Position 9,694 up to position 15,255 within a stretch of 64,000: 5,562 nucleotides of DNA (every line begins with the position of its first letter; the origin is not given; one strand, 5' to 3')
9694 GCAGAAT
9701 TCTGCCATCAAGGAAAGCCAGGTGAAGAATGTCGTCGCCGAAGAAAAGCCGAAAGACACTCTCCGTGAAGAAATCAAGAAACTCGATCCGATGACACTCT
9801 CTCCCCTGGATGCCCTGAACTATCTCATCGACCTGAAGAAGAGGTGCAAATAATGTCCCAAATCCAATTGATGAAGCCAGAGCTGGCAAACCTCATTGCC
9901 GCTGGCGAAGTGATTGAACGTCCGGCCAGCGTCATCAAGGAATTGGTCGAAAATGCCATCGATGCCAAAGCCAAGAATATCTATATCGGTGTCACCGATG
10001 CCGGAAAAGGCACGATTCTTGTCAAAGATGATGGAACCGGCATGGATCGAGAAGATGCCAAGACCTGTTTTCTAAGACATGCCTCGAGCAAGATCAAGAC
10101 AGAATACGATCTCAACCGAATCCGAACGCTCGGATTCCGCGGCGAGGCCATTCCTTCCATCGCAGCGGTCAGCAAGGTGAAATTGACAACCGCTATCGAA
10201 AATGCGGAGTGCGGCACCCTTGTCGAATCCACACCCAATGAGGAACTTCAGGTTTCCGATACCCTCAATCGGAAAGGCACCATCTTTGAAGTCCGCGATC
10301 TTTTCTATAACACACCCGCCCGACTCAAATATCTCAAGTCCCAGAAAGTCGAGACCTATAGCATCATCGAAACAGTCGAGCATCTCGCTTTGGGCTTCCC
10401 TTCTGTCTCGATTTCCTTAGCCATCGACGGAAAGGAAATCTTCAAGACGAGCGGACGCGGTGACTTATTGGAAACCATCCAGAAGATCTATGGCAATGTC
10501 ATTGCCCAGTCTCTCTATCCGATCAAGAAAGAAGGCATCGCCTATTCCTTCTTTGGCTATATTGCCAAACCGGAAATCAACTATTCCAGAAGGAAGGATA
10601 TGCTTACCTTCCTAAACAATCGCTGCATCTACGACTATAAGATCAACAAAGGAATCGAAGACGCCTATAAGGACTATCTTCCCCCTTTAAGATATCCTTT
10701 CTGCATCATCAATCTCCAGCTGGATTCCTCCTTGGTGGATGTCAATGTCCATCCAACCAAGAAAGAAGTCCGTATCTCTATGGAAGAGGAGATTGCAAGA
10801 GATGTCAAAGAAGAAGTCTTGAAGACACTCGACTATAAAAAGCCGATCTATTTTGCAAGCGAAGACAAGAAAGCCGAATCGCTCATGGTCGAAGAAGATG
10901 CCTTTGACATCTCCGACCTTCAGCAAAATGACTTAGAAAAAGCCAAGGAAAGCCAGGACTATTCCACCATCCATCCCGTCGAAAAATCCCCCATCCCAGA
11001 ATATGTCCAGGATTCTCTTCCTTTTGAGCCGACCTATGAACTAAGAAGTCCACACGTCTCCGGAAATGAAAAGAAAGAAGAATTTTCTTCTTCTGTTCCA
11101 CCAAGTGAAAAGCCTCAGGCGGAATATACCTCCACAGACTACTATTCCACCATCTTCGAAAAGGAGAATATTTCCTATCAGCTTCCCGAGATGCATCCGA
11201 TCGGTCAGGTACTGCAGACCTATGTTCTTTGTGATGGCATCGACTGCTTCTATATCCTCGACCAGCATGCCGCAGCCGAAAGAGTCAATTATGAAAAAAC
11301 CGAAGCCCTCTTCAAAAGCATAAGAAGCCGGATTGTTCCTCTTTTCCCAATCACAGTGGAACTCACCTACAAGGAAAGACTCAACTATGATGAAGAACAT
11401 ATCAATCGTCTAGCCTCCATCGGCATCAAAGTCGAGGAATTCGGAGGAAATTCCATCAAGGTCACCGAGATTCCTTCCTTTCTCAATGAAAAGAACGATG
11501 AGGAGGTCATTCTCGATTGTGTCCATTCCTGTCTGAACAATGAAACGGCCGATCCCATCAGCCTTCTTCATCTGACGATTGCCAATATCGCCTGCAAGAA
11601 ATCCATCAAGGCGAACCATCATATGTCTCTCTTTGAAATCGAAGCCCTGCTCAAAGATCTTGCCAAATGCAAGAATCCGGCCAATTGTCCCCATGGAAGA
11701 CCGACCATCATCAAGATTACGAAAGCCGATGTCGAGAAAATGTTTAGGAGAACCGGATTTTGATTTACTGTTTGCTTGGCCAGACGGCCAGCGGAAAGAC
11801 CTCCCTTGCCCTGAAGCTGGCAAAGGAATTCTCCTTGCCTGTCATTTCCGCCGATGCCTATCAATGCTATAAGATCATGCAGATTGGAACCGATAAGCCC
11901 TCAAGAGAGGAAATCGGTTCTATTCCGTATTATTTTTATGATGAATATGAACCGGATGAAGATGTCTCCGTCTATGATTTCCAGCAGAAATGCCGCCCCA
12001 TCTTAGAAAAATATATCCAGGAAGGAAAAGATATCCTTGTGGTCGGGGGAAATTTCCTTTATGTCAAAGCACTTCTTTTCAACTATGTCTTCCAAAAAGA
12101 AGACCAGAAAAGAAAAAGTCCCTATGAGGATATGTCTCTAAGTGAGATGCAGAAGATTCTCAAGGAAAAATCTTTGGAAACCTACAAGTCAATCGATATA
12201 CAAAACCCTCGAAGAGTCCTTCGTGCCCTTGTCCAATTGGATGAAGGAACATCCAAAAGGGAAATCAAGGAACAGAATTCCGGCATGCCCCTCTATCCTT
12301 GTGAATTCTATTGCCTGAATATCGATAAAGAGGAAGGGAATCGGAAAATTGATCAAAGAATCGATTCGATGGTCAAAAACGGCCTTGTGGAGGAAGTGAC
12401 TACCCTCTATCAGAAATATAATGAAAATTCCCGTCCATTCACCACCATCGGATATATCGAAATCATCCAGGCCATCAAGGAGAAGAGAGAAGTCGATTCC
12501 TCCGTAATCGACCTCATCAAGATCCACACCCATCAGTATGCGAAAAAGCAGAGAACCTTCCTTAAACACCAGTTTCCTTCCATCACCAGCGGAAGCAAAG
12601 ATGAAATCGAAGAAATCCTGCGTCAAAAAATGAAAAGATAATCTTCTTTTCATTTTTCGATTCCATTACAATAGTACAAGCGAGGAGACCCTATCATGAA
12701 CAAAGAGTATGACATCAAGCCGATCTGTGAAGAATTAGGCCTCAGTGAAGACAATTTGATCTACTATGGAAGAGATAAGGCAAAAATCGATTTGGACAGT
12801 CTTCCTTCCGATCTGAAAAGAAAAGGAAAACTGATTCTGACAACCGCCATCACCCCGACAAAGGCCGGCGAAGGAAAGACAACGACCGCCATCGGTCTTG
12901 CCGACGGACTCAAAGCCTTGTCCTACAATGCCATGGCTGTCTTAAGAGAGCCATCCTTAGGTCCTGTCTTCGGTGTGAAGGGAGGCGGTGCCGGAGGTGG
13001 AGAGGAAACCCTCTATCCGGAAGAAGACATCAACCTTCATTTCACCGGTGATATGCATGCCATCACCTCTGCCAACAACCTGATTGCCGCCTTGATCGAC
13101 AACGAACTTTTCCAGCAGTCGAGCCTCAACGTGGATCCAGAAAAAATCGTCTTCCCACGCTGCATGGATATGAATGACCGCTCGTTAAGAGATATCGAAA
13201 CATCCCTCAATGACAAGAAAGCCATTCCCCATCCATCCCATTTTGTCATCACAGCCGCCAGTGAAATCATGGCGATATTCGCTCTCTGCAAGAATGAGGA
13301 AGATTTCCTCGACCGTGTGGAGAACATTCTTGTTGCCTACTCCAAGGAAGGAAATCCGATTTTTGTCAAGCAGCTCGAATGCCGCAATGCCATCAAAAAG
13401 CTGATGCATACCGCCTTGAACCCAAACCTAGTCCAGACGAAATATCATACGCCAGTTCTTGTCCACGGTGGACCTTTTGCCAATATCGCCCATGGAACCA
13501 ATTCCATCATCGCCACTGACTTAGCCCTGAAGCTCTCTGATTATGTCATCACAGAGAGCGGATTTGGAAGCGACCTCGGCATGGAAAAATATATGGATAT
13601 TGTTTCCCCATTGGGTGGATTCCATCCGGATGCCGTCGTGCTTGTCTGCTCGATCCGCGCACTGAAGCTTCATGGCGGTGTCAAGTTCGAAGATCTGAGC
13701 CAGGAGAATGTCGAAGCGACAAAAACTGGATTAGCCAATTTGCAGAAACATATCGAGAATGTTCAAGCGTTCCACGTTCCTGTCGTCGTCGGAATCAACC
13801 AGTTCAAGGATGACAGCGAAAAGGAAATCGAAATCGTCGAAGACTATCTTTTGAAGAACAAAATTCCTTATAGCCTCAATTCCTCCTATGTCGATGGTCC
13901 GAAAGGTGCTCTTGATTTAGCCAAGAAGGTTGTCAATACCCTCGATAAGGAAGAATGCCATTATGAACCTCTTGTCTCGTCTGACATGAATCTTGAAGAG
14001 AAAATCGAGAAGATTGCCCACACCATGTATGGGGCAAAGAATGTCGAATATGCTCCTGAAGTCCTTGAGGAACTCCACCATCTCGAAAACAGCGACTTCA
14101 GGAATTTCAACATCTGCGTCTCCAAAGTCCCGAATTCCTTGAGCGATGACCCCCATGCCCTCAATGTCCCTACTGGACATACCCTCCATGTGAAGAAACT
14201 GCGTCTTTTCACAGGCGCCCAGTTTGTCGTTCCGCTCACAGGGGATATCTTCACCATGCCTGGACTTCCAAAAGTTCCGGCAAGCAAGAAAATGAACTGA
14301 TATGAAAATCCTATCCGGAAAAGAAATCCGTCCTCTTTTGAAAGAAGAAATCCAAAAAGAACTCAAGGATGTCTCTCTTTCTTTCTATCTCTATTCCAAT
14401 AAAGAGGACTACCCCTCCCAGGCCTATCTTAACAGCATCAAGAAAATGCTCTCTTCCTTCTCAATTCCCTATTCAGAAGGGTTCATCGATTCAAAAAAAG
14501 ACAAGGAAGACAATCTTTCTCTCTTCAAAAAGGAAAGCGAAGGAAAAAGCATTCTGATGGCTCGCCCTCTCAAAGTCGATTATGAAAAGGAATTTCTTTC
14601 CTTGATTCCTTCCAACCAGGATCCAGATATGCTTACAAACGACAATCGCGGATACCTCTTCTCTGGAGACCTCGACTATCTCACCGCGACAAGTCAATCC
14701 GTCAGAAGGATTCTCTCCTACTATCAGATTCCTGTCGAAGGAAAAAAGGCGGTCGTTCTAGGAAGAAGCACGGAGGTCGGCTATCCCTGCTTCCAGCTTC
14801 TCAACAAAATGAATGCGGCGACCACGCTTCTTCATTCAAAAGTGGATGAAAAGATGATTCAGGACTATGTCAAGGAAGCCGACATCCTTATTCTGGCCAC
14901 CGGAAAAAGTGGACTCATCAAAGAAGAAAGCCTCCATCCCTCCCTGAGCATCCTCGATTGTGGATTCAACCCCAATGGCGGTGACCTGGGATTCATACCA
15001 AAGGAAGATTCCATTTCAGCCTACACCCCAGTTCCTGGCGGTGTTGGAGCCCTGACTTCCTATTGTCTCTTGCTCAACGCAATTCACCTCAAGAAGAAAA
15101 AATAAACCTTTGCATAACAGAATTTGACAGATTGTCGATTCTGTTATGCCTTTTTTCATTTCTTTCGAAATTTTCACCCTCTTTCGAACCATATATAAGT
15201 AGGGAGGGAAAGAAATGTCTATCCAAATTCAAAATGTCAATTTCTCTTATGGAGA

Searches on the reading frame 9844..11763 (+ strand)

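Call 61: search_protein_families(library=pfam, proteins=[window:9844-11763:+], max_evalue=0.00001)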
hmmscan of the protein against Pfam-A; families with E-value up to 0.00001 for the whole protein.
window:9844-11763:+ (639 aa): 4 families
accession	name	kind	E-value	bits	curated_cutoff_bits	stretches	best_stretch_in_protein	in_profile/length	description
PF01119.25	DNA_mis_repair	-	2.4e-32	111.5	26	1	212-329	1-118/119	DNA mismatch repair protein, C-terminal domain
PF08676.16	MutL_C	-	4e-27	95.1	25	1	453-593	1-141/142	MutL C terminal dimerisation domain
PF13589.12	HATPase_c_3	-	3.8e-12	46.8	25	1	28-121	4-97/137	Histidine kinase-, DNA gyrase B-, and HSP90-like ATPase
PF02518.31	HATPase_c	-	1.6e-07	32.2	26.4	1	25-81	4-63/111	Histidine kinase-, DNA gyrase B-, and HSP90-like ATPase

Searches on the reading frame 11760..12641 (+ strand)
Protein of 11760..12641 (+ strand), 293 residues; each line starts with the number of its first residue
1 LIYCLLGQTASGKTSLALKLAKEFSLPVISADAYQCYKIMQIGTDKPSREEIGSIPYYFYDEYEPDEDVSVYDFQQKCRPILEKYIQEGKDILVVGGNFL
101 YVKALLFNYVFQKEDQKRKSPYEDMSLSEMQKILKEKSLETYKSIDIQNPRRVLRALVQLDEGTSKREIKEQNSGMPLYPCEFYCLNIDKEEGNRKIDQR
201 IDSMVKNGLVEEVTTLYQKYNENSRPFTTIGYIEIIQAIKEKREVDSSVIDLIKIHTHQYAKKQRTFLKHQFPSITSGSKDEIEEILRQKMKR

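Call 61: search_protein_families(library=pfam, proteins=[window:11760-12641:+], max_evalue=0.00001)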
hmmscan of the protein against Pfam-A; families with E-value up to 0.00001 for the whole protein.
window:11760-12641:+ (293 aa): 2 families
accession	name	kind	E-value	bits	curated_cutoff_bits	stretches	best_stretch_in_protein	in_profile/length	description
PF01715.23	IPPT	-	3e-53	181.4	23.6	1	35-271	1-243/243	IPP transferase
PF01745.22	IPT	-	1.4e-11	44.8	20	1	2-62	3-63/233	Isopentenyl transferase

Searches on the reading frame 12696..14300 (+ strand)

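Call 61: search_protein_families(library=pfam, proteins=[window:12696-14300:+], max_evalue=0.00001)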
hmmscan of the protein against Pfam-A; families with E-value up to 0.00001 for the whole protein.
window:12696-14300:+ (534 aa): 1 family
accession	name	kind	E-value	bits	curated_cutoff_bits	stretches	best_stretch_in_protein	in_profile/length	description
PF01268.25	FTHFS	-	4.8e-213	708.8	27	1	5-533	13-544/556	Formate--tetrahydrofolate ligase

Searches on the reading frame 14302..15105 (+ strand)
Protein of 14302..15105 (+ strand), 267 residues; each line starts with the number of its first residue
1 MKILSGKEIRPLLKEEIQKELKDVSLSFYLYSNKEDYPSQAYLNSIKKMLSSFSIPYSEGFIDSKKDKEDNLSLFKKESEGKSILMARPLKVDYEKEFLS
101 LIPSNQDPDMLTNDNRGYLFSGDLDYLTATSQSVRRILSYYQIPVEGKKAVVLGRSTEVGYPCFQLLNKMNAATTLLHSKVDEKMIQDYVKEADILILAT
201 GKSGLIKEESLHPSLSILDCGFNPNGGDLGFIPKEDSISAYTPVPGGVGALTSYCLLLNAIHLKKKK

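Call 61: search_protein_families(library=pfam, proteins=[window:14302-15105:+], max_evalue=0.00001)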
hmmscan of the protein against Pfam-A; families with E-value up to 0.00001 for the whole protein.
window:14302-15105:+ (267 aa): 1 family
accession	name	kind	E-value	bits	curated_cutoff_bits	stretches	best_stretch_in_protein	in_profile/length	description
PF02882.25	THF_DHG_CYH_C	-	1e-34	119.6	27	1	115-266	4-158/160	Tetrahydrofolate dehydrogenase/cyclohydrolase, NAD(P)-binding domain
